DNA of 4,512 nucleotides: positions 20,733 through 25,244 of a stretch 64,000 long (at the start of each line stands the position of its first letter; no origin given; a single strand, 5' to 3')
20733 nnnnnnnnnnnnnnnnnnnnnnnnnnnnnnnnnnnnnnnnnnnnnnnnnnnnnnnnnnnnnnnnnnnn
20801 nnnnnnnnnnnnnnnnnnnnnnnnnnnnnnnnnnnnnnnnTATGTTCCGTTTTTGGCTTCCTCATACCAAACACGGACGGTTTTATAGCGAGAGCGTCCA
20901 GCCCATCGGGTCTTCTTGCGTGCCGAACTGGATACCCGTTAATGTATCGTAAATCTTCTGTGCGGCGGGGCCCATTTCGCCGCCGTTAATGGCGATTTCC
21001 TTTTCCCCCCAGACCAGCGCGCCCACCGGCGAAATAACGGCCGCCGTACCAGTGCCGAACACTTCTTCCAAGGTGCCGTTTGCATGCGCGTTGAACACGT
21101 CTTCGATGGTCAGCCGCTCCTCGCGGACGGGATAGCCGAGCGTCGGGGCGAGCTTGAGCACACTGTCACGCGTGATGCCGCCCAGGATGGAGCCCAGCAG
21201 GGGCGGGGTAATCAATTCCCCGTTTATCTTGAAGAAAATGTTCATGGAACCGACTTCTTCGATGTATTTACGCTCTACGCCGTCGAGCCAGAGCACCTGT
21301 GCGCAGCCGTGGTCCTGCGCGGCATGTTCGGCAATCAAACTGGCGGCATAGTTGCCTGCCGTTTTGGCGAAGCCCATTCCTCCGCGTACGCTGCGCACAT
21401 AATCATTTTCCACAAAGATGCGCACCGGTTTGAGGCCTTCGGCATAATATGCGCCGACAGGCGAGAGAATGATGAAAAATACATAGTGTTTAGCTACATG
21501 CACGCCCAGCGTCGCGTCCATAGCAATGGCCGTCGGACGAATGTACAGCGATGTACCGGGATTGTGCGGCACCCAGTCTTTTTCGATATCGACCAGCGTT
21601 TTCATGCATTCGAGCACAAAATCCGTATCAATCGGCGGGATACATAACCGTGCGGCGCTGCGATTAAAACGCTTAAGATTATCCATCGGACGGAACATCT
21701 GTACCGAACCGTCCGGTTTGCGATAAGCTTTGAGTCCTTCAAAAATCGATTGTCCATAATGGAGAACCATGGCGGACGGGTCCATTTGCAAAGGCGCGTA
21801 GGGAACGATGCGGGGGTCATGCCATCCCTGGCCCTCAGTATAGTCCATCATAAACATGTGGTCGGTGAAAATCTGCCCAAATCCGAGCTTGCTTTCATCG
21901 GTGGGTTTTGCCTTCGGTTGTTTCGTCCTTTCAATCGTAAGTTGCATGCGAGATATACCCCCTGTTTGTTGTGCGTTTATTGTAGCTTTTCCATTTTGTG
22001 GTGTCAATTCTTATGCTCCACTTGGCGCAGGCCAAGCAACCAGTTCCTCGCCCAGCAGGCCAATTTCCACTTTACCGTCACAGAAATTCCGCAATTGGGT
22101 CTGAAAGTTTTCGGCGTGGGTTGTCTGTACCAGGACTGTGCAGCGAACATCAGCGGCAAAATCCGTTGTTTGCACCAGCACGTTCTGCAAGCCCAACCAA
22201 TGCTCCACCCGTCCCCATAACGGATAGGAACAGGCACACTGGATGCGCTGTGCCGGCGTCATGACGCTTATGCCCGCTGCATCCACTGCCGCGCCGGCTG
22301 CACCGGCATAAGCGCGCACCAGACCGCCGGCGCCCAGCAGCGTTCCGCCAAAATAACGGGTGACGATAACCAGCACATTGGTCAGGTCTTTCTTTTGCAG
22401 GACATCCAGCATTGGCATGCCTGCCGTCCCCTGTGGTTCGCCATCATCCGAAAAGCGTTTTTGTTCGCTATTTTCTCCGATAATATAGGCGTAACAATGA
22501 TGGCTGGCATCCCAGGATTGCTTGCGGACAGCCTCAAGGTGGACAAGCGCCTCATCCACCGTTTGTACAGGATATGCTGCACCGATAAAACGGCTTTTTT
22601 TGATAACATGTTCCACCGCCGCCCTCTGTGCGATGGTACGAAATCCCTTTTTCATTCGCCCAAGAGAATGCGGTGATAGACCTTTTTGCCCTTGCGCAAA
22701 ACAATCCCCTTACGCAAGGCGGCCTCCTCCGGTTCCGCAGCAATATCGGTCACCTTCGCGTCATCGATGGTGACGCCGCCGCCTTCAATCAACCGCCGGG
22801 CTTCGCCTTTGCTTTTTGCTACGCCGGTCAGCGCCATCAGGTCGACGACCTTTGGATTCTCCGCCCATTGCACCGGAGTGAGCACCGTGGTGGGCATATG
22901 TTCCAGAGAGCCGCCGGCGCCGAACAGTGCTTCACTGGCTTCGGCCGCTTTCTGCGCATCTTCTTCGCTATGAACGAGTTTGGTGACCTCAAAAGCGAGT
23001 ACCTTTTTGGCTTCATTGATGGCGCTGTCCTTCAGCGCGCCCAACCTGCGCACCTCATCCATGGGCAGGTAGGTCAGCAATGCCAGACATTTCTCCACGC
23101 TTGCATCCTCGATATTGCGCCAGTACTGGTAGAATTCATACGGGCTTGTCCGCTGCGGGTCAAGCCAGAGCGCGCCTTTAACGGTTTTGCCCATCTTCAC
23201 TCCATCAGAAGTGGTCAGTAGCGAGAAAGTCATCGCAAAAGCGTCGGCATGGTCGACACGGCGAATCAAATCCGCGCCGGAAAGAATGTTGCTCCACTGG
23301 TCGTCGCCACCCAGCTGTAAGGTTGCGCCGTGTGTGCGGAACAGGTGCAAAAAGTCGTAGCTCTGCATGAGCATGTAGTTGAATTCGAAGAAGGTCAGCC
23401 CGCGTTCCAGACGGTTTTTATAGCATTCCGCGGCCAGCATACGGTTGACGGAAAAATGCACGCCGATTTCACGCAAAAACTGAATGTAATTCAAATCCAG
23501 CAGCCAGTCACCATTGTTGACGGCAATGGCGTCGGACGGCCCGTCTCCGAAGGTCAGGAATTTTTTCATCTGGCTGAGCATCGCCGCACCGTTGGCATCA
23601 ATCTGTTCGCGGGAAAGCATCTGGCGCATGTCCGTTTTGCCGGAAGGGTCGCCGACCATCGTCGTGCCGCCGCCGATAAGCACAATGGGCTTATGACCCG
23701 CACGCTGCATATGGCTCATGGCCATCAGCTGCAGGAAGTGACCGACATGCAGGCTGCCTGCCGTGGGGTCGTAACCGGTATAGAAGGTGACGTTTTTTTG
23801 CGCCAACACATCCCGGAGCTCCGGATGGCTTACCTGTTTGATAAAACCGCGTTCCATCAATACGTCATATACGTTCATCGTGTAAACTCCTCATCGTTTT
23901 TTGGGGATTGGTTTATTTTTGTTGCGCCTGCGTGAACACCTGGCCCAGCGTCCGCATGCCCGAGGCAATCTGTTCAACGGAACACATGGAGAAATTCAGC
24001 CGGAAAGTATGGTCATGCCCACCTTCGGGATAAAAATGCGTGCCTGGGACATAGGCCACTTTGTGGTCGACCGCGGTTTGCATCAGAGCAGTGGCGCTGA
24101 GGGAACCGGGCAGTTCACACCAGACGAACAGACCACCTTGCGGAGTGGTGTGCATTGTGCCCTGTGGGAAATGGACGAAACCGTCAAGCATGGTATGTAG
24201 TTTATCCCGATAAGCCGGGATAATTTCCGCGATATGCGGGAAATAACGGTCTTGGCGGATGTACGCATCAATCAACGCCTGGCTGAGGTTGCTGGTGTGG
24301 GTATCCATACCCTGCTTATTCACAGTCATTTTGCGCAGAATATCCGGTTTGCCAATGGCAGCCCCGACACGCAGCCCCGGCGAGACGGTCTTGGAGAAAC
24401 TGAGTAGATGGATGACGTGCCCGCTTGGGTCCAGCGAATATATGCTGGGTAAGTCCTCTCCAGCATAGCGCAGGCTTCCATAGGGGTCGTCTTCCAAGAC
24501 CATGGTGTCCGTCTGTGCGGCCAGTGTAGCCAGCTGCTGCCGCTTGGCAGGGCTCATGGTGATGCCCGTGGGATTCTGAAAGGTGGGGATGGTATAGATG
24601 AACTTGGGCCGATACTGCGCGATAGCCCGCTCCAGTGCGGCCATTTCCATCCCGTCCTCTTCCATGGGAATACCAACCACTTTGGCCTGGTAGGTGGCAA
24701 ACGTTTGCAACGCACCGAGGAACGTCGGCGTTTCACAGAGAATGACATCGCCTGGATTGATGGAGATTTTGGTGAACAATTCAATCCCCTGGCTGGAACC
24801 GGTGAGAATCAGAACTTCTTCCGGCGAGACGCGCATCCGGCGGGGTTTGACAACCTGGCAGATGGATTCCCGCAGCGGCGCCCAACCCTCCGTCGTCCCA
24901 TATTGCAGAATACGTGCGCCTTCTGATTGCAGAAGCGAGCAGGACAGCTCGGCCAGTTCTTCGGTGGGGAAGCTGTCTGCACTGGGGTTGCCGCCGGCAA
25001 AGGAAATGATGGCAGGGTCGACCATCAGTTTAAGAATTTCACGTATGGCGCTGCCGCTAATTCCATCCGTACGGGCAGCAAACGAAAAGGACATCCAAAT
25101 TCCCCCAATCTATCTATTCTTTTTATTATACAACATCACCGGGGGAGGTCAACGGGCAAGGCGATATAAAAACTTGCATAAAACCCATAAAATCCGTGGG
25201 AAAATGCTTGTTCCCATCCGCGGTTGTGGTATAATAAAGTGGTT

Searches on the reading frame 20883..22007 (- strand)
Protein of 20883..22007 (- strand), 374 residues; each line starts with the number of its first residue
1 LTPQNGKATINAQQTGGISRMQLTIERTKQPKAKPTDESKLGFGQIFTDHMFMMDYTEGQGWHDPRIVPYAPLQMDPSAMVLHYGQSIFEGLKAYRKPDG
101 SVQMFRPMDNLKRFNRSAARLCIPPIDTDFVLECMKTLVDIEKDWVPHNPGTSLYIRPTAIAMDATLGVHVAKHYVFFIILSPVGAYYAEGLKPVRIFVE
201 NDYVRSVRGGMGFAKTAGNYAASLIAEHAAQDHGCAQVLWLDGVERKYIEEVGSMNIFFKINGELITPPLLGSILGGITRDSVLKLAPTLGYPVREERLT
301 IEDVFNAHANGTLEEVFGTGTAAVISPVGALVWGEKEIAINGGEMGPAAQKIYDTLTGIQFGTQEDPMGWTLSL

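Call 9: search_protein_families(library=pfam, max_evalue=1e-8, proteins=[window:20883-22007:-])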
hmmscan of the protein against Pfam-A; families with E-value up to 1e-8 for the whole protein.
window:20883-22007:- (374 aa): 1 family
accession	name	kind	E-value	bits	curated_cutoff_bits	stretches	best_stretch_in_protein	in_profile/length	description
PF01063.24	Aminotran_4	-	7e-32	111.5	28.5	1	88-329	2-221/223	Amino-transferase class IV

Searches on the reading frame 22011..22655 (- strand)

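Call 9: search_protein_families(library=pfam, max_evalue=1e-8, proteins=[window:22011-22655:-])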
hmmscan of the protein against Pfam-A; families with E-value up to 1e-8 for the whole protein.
window:22011-22655:- (214 aa): 2 families
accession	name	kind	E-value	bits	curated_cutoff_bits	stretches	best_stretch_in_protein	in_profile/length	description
PF01205.25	UPF0029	-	7.1e-40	135.8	27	1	19-123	1-106/107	Uncharacterized protein family UPF0029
PF09186.17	DUF1949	-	1.6e-10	41.1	23.7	1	140-195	1-56/56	Domain of unknown function (DUF1949)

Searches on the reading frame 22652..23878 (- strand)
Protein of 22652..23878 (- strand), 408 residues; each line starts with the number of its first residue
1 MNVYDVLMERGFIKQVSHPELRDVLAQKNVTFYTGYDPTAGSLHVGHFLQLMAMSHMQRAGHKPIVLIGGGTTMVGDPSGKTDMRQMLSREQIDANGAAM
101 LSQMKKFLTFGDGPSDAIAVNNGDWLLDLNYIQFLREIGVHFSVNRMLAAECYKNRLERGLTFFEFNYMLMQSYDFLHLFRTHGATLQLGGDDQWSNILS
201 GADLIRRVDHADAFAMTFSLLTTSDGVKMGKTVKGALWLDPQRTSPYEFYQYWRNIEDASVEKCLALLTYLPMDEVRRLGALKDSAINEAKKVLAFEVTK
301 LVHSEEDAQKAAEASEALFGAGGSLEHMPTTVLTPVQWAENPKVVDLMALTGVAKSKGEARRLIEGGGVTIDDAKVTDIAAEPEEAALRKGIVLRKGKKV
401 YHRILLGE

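Call 9: search_protein_families(library=pfam, max_evalue=1e-8, proteins=[window:22652-23878:-])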
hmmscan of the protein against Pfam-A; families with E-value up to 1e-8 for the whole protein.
window:22652-23878:- (408 aa): 2 families
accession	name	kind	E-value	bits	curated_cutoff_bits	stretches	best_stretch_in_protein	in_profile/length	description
PF00579.31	tRNA-synt_1b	-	6.7e-79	265.7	21.1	1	27-319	3-291/292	tRNA synthetases class I (W and Y)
PF22421.1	SYY_C-terminal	-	1.4e-11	44.5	27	1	327-403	8-82/83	Tyrosine--tRNA ligase SYY-like C-terminal domain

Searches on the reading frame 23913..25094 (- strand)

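Call 9: search_protein_families(library=pfam, max_evalue=1e-8, proteins=[window:23913-25094:-])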
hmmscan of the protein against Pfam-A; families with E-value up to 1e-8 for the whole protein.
window:23913-25094:- (393 aa): 2 families
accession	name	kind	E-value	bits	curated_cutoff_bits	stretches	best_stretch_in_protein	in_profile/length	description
PF00155.27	Aminotran_1_2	-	1.1e-36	127.2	19.7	1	32-378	6-356/361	Aminotransferase class I and II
PF12897.13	Asp_aminotransf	-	1.9e-12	47.2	27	0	118-209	127-220/421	Aspartate amino-transferase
